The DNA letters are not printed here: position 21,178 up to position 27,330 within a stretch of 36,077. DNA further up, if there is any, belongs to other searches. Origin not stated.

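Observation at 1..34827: One uninterrupted >=34.8-kb ORF (>=11,609 codons) missing from the supplied ORF track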

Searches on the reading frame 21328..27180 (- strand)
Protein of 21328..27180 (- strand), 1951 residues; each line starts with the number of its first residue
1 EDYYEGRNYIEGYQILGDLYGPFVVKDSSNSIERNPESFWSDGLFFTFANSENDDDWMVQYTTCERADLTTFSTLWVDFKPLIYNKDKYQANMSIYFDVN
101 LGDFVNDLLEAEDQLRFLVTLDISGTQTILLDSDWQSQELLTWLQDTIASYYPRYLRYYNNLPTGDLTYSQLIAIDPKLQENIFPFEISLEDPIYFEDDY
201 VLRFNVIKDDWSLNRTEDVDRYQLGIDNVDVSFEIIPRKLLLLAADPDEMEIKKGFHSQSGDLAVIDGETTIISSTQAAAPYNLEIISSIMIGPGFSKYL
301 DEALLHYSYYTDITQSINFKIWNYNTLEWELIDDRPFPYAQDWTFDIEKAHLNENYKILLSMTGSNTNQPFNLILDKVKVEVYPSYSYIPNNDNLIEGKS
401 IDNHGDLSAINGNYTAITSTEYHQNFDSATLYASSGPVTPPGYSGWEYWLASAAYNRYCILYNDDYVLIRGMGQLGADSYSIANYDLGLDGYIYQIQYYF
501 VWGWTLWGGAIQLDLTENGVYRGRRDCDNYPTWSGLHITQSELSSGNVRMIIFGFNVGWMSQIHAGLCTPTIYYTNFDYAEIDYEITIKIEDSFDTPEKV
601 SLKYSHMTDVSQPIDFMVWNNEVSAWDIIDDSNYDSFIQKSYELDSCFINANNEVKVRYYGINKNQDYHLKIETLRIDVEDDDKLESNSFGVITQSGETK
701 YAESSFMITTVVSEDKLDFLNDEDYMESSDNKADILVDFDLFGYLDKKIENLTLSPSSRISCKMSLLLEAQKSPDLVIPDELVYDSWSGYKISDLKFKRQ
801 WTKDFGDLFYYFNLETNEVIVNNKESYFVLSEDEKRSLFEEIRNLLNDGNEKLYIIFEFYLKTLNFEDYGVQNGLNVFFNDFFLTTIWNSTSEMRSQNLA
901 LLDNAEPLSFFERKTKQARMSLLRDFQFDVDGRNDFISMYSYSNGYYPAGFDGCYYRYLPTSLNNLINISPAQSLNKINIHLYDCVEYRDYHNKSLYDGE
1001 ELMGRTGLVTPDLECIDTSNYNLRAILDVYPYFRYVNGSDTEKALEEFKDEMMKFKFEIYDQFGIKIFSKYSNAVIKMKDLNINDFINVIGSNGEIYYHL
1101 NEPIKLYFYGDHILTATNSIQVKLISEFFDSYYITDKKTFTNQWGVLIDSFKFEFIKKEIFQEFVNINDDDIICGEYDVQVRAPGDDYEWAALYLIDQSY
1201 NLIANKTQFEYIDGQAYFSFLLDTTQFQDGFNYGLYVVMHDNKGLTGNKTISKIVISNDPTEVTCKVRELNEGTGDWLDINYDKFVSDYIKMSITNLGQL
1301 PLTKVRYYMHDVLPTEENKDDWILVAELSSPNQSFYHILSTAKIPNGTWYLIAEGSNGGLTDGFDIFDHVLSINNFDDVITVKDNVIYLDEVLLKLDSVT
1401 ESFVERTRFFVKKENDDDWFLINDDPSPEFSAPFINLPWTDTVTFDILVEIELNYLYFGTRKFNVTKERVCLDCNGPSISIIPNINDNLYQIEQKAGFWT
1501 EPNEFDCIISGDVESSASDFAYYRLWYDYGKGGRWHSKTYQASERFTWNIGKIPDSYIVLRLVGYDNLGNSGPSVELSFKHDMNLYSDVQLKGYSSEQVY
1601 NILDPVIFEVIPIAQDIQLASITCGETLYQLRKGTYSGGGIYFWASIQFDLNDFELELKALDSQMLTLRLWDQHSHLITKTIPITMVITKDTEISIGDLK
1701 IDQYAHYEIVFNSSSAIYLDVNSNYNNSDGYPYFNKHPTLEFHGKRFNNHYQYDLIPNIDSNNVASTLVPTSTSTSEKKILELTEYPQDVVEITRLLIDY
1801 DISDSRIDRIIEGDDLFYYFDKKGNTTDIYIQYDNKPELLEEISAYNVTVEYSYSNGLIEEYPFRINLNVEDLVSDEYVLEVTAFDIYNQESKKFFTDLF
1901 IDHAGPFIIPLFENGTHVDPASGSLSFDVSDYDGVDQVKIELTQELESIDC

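Call 92: search_solved_structures(query=A9, max_evalue=1)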
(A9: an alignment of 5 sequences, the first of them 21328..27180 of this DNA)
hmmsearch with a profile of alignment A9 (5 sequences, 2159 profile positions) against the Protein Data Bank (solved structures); distinct sequences matched with E-value up to 1: 0.
